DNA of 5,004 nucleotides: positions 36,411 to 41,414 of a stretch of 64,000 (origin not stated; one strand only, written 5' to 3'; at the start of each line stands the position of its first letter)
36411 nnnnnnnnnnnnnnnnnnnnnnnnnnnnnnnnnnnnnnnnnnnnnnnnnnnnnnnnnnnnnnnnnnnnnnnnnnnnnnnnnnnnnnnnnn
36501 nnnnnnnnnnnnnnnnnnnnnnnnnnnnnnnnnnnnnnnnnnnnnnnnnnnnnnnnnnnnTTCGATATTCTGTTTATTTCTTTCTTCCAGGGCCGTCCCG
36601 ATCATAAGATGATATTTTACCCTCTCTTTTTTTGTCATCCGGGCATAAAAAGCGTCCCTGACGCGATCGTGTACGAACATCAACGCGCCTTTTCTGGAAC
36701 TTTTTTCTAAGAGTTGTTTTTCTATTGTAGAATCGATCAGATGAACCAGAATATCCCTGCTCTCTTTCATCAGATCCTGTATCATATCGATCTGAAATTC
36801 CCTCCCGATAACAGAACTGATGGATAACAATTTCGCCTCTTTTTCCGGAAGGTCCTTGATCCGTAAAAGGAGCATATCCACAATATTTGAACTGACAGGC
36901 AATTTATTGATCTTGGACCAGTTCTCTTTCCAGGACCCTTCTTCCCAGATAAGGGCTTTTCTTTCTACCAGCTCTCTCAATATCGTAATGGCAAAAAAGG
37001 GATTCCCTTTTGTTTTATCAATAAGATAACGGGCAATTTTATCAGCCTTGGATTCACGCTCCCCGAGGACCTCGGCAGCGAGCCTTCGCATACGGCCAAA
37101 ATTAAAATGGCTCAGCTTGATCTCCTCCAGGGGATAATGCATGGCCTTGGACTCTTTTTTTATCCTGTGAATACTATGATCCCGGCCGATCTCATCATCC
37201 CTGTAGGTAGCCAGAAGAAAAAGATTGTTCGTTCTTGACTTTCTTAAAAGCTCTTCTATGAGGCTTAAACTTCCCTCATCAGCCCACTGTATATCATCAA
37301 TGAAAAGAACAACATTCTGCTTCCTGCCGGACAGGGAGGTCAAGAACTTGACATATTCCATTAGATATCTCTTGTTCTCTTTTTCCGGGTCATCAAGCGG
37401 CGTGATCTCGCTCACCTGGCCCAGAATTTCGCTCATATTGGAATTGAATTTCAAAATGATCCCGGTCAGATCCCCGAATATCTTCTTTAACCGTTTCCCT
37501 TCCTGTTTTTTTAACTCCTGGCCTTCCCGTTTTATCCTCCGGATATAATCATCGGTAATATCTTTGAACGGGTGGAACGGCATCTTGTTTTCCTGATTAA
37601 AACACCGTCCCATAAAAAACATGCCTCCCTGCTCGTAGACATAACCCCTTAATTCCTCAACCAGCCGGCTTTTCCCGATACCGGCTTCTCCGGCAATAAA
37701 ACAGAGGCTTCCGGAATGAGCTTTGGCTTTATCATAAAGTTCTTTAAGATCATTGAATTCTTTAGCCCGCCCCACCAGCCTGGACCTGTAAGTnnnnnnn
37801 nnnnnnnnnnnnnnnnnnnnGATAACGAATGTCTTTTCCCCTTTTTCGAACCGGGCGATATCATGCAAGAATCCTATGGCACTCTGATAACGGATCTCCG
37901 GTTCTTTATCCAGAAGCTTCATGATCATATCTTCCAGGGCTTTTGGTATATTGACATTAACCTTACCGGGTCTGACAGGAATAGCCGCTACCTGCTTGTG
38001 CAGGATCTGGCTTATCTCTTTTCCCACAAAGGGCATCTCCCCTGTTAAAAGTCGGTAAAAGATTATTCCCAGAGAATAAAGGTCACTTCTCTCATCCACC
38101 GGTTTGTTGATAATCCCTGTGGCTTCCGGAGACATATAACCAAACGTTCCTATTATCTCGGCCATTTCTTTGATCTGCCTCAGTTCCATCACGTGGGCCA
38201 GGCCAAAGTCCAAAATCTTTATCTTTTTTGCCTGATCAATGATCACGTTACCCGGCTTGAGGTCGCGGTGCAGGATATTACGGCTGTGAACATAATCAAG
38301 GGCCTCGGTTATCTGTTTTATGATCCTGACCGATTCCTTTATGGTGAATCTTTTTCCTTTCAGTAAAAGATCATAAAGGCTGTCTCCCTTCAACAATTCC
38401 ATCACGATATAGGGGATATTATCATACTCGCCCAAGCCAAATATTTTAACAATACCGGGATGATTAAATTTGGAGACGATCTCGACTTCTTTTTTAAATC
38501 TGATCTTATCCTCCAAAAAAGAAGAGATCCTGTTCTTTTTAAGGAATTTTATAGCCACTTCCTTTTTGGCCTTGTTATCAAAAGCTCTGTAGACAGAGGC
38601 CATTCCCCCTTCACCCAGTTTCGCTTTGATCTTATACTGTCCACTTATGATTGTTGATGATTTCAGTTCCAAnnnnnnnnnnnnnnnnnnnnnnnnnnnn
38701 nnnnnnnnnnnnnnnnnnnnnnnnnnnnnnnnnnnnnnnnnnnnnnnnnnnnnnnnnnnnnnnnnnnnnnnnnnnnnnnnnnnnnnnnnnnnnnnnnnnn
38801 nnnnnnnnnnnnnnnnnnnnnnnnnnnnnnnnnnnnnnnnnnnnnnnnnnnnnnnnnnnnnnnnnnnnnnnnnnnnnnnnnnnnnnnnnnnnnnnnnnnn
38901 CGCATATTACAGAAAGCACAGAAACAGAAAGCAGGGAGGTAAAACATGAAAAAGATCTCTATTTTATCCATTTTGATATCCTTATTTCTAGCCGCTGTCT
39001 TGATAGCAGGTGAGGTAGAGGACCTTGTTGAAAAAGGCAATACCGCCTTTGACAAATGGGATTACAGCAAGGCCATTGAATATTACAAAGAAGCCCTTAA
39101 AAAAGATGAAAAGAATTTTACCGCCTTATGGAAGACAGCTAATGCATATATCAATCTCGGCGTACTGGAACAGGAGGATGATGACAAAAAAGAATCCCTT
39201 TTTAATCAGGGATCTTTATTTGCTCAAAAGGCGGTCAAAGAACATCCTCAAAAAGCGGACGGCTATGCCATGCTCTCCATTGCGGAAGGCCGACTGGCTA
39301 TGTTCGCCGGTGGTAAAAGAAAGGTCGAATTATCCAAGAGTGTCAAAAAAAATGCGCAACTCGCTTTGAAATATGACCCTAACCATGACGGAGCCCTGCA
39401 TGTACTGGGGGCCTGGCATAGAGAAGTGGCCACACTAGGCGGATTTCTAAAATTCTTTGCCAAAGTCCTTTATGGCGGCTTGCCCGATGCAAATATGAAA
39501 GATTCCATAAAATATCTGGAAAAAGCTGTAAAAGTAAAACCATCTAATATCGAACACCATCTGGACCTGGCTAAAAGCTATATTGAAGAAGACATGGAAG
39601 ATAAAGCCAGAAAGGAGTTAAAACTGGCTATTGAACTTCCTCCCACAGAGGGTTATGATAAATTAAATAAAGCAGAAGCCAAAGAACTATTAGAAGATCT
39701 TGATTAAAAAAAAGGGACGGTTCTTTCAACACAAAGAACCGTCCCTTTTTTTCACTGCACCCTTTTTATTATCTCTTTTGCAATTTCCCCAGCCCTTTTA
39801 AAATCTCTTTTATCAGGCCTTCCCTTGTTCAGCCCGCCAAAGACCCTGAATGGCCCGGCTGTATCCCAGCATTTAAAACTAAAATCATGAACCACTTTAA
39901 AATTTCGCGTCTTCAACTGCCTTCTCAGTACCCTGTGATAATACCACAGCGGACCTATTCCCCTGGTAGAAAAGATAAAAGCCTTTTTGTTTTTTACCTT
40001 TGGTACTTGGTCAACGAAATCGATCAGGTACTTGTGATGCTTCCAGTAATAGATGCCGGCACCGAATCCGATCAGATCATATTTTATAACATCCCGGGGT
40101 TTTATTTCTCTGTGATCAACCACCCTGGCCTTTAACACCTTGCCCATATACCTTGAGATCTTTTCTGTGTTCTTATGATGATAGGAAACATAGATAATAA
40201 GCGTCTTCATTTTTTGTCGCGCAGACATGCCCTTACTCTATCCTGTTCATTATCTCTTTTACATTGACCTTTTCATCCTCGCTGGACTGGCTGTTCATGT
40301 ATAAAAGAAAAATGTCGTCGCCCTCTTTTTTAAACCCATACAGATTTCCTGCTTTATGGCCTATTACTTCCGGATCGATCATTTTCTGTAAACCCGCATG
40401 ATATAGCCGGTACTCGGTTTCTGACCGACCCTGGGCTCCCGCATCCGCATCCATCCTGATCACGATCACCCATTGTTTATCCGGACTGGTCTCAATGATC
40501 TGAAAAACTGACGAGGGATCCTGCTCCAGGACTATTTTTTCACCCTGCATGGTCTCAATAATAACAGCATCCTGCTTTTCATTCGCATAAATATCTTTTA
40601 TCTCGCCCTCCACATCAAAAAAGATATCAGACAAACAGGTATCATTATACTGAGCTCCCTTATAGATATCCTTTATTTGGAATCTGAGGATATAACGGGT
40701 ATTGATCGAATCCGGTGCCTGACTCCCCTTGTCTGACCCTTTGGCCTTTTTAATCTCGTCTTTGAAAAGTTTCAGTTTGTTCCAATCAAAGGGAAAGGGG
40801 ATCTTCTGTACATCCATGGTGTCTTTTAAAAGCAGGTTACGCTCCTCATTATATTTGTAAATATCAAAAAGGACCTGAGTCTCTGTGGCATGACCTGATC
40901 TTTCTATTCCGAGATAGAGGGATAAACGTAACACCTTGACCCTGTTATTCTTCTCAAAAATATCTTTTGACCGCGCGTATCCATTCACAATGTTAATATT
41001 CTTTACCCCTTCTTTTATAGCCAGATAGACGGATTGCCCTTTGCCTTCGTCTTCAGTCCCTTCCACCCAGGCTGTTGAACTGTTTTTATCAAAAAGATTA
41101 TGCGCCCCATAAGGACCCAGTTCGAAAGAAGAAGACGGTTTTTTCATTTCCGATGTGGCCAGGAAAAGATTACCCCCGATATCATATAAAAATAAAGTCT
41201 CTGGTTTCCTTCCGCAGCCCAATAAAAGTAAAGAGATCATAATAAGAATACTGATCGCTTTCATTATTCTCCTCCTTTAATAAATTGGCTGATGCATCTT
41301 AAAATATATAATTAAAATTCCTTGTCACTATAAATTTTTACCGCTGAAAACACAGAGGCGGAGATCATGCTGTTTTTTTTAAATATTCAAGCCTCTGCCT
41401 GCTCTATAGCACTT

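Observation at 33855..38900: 1681-aa Ser/Thr kinase – STAND NTPase – TPR – GAF – GGDEF megaprotein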

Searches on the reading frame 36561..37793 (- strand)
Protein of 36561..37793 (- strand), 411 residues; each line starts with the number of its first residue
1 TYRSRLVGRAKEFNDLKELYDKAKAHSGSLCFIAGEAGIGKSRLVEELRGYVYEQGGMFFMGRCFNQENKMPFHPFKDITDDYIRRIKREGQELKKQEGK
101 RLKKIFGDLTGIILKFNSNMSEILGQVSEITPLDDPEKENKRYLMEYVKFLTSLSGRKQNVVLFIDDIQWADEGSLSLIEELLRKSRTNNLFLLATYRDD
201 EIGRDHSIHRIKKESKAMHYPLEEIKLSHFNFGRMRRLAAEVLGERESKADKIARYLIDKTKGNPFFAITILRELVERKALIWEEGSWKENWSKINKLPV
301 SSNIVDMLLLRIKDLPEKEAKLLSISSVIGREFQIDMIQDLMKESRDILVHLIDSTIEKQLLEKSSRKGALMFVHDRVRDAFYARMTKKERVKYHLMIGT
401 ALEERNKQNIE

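Call 68: search_solved_structures(query=A2, max_evalue=10)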
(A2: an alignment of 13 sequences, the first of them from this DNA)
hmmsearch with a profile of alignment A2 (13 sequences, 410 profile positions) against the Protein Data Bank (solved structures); distinct sequences matched with E-value up to 10: 79 (the best 60 are shown).
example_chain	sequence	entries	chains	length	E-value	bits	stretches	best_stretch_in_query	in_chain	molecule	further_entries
9if4_A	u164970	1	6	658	0.00029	22.9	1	6-52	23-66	ATP-dependent Clp protease ATP-binding subunit ClpC1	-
8ycx_A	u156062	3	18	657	0.0003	22.9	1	6-52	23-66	ATP-dependent Clp protease ATP-binding subunit ClpC1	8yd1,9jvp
8a8u_A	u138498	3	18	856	0.00059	21.9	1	6-51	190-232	ATP-dependent Clp protease ATP-binding subunit ClpC1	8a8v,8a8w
8xon_S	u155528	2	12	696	0.00081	21.5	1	6-52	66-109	NDP-hexose 4-ketoreductase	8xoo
5lkm_A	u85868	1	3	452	0.0033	19.5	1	27-136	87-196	DNA repair protein RadA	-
8rxc_D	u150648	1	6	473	0.0036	19.3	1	27-136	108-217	DNA repair protein RadA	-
4ciu_A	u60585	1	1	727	0.0041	19.2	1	6-52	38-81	CHAPERONE PROTEIN CLPB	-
7ejw_C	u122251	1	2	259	0.0041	19.1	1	5-64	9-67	Transcriptional regulator FleQ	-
5exp_A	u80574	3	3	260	0.0042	19.1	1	5-64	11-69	Transcriptional regulator FleQ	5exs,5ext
6j7e_A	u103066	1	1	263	0.0042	19.1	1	5-64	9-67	Nitrogen assimilation regulatory protein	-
6jdi_A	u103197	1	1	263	0.0043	19.1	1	5-64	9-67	Nitrogen assimilation regulatory protein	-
6jdl_A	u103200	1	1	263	0.0044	19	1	5-64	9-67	Nitrogen assimilation regulatory protein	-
4d2q_A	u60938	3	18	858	0.0047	18.9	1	6-52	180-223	CLPB | CHAPERONE PROTEIN CLPB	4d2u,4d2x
29hb_b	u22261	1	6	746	0.0047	18.9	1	6-52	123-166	ATP-dependent Clp protease, ATP-binding subunit ClpE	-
6og3_E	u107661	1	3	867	0.0048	18.9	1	6-52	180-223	Hyperactive disaggregase ClpB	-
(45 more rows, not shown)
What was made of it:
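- Closest known: MalT. Different: Sequence similarity of the NOD to the solved STANDs is below detection (call 68).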

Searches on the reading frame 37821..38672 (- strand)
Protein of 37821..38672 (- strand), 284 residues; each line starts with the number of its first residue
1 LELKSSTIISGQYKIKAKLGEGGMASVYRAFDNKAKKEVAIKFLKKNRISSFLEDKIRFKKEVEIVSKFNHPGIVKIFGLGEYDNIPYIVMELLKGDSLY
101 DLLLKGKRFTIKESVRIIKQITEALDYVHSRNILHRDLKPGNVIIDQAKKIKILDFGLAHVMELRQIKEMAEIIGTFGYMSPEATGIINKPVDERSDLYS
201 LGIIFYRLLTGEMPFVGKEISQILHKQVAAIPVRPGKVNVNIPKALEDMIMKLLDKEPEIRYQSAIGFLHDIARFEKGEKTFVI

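Call 73: search_solved_structures(query=window:37821-38672:-, max_evalue=1e-30)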
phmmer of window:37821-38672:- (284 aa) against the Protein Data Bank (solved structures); distinct sequences matched with E-value up to 1e-30: 88 (the best 60 are shown).
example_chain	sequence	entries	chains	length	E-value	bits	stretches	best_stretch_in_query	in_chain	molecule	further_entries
3orm_A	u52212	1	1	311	1.4e-48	169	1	8-280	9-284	Serine/threonine protein kinase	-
3f61_A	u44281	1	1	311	1.5e-48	168.9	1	8-280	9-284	Serine/threonine-protein kinase pknB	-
1mru_A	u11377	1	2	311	2e-48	168.5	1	8-280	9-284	Probable serine/threonine-protein kinase pknB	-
3ori_A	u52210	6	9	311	2.7e-48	168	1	8-280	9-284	Serine/threonine protein kinase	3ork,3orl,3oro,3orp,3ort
3f69_A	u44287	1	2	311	2.7e-48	168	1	8-280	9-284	Serine/threonine-protein kinase pknB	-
5u94_A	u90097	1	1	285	3.2e-48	167.8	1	8-279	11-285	Serine/threonine-protein kinase PknB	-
6i2p_A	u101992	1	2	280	1.1e-47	166.1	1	8-277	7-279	Serine/threonine-protein kinase PknB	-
6b2p_A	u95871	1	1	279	1.1e-47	166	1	8-277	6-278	Serine/threonine-protein kinase PknB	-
1o6y_A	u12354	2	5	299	1.2e-47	165.9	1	8-277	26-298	SERINE/THREONINE-PROTEIN KINASE PKNB | Probable serine/threonine-protein kinase pknB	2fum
9ymt_A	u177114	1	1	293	4e-42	147.8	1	7-268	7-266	Serine/Threonine Kinase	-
4eqm_A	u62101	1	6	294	4.1e-42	147.8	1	7-268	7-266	Protein kinase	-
4ow8_A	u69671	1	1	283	4.3e-42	147.7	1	7-278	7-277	Serine/threonine-protein kinase PknA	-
9tmq_A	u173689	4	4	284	4.4e-42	147.7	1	7-278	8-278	Serine/threonine-protein kinase PknA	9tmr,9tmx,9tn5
6b2q_A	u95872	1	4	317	6.4e-42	147.2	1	7-278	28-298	Serine/threonine-protein kinase PknA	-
4x3f_A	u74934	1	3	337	8e-42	146.8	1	7-278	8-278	Serine/threonine-protein kinase PknA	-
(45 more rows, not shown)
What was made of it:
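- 37884..38636 (-): Hanks-type Ser/Thr protein kinase domain (ORF aa 89-339). Motifs: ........, VAIK, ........, DFG, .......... Closest solved structure is M. tuberculosis PknB, E 1e-48 (call 73).
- On Hanks-type Ser/Thr protein kinase: PknB E 1e-48 (call 73).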

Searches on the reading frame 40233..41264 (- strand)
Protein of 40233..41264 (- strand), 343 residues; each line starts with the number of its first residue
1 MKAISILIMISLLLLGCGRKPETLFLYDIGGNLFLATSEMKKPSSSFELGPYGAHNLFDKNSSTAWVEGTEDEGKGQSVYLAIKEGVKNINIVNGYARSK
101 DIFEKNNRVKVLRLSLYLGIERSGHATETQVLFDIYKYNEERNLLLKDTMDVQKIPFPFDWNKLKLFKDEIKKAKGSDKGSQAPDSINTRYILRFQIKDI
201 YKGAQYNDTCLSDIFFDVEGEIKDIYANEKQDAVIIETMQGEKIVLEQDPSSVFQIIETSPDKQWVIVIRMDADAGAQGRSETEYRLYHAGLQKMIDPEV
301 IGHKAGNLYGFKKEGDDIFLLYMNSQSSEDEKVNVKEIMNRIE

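Call 11: search_protein_families(library=pfam, proteins=[window:40233-41264:-], max_evalue=0.001)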
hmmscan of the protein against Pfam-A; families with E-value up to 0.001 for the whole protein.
window:40233-41264:- (343 aa): 1 family
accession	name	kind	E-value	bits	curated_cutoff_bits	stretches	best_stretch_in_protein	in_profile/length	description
PF25302.1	NADase_transloc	-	1.9e-22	80.5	27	1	50-217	20-146/146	NAD glycohydrolase translocation F5/8 type C domain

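Call 14: search_protein_families(library=padloc, proteins=[window:40233-41264:-], max_evalue=0.01)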
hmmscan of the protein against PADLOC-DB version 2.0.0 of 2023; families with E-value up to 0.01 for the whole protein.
window:40233-41264:- (343 aa): 0 families
